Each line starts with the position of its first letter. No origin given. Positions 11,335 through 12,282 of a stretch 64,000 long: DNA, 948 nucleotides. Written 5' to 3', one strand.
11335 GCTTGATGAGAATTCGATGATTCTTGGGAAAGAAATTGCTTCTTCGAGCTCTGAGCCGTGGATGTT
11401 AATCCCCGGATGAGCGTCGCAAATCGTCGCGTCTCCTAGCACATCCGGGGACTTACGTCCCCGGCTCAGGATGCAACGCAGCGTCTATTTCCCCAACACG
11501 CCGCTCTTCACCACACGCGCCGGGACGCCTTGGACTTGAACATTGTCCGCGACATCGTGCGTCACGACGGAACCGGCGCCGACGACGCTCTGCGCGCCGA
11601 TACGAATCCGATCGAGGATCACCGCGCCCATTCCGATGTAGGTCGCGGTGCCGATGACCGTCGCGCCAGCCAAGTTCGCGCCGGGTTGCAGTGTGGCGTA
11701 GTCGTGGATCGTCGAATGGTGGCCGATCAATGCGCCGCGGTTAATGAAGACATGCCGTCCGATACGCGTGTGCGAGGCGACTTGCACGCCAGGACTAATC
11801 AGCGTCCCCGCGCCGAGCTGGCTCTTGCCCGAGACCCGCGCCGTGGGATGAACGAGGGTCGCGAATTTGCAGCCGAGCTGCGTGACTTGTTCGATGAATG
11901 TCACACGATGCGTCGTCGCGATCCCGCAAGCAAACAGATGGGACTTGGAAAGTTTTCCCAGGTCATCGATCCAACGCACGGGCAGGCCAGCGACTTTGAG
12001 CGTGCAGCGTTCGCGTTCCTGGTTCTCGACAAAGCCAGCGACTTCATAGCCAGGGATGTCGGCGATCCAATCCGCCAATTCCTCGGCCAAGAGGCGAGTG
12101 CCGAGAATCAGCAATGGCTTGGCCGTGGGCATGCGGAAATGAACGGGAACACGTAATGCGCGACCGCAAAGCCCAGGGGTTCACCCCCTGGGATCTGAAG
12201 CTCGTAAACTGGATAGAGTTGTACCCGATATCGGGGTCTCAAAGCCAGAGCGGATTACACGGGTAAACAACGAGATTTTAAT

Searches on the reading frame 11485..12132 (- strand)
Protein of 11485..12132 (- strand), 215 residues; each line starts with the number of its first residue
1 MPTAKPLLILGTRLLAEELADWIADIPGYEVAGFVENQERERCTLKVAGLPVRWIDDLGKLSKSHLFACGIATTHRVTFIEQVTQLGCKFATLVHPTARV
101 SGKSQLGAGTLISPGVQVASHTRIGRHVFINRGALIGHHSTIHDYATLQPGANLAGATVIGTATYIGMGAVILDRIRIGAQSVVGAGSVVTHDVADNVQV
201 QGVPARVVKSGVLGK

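Call 63: search_protein_families(library=pfam, proteins=[window:11485-12132:-], max_evalue=0.001)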
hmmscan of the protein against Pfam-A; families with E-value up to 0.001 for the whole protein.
window:11485-12132:- (215 aa): 2 families
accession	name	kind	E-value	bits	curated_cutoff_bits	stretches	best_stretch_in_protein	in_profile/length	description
PF00132.30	Hexapep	-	1.4e-18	66.1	27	2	158-192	2-36/36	Bacterial transferase hexapeptide (six repeats)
PF25084.1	LbH_EIF2B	-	7.2e-06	26.4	54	1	105-194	11-97/105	EIF2B subunit epsilon LbH domain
